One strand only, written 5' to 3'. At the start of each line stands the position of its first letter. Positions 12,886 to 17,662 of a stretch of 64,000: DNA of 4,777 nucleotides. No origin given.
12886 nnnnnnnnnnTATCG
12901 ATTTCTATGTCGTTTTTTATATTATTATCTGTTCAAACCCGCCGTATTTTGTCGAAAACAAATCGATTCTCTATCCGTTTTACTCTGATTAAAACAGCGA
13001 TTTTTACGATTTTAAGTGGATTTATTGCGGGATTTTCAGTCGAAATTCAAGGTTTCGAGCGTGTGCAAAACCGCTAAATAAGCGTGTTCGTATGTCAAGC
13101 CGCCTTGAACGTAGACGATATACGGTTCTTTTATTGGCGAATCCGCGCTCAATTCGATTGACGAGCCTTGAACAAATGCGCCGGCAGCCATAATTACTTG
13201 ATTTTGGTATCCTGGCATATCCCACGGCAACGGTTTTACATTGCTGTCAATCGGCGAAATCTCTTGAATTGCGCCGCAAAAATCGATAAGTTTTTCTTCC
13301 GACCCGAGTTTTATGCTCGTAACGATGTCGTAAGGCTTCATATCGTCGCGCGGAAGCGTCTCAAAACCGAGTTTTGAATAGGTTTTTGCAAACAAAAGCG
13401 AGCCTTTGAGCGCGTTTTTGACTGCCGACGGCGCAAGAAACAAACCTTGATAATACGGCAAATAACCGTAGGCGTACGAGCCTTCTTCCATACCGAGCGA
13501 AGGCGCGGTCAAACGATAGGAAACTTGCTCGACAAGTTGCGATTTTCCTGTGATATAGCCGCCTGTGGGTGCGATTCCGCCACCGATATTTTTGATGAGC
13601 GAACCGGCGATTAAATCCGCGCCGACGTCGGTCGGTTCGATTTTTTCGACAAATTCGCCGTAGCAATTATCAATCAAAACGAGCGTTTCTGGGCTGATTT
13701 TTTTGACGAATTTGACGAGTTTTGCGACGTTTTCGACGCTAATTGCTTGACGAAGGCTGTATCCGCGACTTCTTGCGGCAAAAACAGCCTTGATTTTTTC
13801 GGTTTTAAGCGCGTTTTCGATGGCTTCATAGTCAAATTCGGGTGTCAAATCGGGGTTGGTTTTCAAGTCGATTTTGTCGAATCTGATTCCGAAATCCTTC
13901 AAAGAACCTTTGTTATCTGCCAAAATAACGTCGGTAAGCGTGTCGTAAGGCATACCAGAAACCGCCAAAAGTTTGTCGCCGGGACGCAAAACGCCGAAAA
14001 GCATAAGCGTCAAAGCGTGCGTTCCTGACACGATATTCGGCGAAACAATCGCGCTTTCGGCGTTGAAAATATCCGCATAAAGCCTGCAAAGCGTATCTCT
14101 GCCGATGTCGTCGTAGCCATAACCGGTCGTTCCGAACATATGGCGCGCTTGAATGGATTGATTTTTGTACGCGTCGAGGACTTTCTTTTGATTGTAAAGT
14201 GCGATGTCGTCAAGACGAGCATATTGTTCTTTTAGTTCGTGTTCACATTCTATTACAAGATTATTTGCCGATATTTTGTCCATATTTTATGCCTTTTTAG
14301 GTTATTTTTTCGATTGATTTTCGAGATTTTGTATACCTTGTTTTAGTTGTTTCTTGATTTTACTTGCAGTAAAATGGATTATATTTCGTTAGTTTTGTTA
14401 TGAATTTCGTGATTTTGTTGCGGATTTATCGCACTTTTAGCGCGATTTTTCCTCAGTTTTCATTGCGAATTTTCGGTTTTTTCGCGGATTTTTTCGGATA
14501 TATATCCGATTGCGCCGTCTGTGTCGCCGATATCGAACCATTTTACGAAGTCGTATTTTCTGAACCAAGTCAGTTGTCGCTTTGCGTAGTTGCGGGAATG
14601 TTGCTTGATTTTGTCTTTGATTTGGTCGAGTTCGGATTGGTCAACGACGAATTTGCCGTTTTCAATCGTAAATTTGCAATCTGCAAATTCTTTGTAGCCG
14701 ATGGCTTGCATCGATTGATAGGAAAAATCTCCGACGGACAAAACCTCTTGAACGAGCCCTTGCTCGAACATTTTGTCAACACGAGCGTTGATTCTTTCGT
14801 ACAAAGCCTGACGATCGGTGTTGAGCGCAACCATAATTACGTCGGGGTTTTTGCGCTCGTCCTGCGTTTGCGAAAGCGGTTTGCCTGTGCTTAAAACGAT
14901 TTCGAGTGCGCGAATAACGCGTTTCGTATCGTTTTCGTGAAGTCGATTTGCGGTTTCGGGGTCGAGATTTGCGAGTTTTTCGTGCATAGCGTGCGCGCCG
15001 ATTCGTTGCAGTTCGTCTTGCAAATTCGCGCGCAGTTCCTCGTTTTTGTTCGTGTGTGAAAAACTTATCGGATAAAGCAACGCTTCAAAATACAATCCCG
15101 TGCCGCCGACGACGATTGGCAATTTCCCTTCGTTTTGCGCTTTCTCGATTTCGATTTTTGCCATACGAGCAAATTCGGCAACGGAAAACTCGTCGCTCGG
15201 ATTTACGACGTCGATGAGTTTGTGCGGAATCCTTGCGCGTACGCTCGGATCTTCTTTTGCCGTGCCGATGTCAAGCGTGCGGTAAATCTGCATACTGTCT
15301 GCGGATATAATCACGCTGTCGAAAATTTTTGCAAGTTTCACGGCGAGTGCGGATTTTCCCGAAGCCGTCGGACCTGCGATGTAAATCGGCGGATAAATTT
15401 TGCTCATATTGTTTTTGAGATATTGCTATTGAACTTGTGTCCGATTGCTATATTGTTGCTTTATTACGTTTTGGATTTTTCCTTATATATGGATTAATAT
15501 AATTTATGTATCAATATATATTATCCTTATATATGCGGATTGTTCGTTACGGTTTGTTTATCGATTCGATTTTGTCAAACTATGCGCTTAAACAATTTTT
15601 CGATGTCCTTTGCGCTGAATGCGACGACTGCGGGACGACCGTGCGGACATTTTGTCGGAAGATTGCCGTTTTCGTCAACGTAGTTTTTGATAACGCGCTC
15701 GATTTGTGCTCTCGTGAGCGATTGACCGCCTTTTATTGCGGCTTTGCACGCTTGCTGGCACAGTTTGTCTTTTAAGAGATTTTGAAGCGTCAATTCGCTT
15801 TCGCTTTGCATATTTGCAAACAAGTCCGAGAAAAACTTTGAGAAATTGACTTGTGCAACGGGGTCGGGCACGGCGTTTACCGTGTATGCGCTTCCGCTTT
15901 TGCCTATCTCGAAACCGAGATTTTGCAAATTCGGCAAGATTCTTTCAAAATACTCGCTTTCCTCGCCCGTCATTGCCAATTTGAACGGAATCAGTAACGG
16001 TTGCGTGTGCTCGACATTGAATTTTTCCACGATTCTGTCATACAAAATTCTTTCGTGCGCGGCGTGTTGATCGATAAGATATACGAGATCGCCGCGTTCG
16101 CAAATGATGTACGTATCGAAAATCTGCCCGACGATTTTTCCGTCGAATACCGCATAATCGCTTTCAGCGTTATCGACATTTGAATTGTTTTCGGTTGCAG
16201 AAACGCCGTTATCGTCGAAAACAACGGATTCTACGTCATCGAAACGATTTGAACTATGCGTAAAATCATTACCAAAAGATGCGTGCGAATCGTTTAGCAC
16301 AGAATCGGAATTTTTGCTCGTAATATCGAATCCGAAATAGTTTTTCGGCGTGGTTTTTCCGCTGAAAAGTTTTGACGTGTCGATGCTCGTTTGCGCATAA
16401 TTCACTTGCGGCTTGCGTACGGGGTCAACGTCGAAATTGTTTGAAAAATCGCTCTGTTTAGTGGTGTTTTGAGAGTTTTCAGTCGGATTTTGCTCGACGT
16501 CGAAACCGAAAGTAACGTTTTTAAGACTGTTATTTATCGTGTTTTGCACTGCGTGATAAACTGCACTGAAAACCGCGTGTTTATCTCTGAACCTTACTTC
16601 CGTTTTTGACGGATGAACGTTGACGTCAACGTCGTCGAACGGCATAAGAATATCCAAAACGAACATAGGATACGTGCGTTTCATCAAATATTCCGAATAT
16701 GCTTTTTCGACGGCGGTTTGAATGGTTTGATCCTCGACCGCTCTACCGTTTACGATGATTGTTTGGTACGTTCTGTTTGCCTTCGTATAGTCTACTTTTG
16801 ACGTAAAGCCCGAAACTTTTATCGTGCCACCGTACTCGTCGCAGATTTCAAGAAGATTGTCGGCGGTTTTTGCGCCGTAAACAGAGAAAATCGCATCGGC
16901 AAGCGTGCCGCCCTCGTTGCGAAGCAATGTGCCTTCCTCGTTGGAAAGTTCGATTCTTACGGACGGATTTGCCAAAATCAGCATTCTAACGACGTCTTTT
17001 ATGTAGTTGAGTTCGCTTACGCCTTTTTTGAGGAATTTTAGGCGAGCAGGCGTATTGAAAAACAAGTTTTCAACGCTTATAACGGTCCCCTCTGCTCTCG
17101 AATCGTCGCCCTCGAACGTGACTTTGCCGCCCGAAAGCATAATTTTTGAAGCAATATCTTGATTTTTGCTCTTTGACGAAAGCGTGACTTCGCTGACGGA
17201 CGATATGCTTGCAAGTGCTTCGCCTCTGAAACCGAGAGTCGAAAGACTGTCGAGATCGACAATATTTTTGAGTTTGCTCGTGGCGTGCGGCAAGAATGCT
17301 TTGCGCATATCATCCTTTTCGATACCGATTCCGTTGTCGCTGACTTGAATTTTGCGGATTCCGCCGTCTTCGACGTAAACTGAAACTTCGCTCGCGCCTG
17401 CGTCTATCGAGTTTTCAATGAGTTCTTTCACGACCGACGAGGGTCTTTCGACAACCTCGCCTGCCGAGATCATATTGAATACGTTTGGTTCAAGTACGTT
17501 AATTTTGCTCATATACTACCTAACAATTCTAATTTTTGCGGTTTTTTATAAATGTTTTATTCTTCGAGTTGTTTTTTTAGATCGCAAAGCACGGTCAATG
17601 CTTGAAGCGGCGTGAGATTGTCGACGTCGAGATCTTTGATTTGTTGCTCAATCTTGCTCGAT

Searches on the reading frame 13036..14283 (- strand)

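Call 31: search_protein_families(library=pfam, proteins=[window:13036-14283:-], max_evalue=0.00001)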
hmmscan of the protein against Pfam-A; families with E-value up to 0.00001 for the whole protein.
window:13036-14283:- (415 aa): 2 families
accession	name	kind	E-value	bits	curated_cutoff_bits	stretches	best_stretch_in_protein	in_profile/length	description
PF06838.17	Met_gamma_lyase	-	1.8e-162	541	24.2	1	8-411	3-403/405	Methionine gamma-lyase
PF01053.26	Cys_Met_Meta_PP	-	7.3e-08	31.8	27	1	38-253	27-220/381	Cys/Met metabolism PLP-dependent enzyme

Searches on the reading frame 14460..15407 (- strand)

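Call 32: search_protein_families(library=pfam, proteins=[window:14460-15407:-], max_evalue=0.00001)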
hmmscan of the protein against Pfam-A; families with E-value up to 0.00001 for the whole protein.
window:14460-15407:- (315 aa): 1 family
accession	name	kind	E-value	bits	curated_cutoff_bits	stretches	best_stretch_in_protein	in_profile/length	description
PF01715.23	IPPT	-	3.3e-82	276.3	23.6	1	40-284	1-242/243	IPP transferase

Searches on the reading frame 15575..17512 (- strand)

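Call 32: search_protein_families(library=pfam, proteins=[window:15575-17512:-], max_evalue=0.00001)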
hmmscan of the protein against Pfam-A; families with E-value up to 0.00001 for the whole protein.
window:15575-17512:- (645 aa): 4 families
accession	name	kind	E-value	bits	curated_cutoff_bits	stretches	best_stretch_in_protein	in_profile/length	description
PF01119.25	DNA_mis_repair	-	4e-36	123.7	26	1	210-326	3-118/119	DNA mismatch repair protein, C-terminal domain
PF08676.16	MutL_C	-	1.8e-30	105.9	25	1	461-599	1-142/142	MutL C terminal dimerisation domain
PF13589.12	HATPase_c_3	-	1.5e-14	54.7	25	1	25-123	4-102/137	Histidine kinase-, DNA gyrase B-, and HSP90-like ATPase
PF02518.31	HATPase_c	-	5.2e-09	37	26.4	1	22-82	4-64/111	Histidine kinase-, DNA gyrase B-, and HSP90-like ATPase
